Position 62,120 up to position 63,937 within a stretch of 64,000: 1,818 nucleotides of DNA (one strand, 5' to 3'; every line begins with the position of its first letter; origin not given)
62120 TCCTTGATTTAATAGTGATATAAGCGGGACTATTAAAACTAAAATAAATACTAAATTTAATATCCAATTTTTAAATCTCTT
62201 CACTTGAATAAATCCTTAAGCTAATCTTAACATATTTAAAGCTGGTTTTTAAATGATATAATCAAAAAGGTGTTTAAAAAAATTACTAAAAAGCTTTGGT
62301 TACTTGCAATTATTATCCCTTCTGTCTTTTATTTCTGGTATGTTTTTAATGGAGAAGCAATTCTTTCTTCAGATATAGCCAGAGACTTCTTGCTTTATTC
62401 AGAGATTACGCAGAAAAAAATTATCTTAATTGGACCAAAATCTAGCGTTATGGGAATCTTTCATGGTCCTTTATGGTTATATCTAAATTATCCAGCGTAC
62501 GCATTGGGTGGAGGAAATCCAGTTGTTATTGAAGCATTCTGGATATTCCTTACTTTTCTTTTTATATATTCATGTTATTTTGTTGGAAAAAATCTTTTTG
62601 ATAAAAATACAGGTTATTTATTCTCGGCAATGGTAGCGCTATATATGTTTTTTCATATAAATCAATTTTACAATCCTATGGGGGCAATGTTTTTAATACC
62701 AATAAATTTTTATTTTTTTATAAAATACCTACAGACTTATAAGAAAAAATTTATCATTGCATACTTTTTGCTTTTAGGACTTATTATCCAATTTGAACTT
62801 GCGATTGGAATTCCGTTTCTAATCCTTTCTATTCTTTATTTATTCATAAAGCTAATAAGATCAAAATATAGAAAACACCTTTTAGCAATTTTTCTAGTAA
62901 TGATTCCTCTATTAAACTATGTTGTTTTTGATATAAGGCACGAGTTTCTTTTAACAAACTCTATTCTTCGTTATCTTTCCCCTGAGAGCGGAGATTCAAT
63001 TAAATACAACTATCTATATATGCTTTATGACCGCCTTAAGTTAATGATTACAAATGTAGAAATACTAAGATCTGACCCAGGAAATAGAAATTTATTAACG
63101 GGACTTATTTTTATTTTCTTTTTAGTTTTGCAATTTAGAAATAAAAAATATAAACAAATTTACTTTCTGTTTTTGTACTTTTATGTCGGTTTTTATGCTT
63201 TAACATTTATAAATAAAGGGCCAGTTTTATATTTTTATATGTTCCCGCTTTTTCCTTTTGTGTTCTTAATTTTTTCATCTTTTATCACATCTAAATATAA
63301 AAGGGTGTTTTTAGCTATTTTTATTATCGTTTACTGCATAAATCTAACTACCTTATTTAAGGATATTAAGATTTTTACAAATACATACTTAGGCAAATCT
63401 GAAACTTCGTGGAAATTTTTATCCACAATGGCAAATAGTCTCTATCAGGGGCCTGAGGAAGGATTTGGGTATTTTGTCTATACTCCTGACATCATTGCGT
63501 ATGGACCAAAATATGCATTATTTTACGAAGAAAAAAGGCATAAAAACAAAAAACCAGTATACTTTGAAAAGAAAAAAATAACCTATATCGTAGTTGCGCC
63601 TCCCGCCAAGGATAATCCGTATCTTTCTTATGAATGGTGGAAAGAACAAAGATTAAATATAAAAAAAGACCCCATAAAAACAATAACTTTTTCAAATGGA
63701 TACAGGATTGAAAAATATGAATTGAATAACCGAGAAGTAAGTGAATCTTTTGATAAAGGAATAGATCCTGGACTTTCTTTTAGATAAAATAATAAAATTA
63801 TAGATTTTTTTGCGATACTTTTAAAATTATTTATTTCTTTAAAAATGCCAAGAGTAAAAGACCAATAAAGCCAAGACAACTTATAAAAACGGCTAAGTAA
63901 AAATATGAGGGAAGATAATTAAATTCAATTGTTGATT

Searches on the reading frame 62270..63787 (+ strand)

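Call 80: search_protein_families(library=pfam, proteins=[window:62270-63787:+], max_evalue=0.1)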
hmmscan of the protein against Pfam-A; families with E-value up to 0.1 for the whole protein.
window:62270-63787:+ (505 aa): 1 family
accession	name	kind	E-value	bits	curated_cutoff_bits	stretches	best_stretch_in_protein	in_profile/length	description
PF01870.24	Hjc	-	0.032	14.6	21.1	1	404-454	29-79/93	Archaeal holliday junction resolvase (hjc)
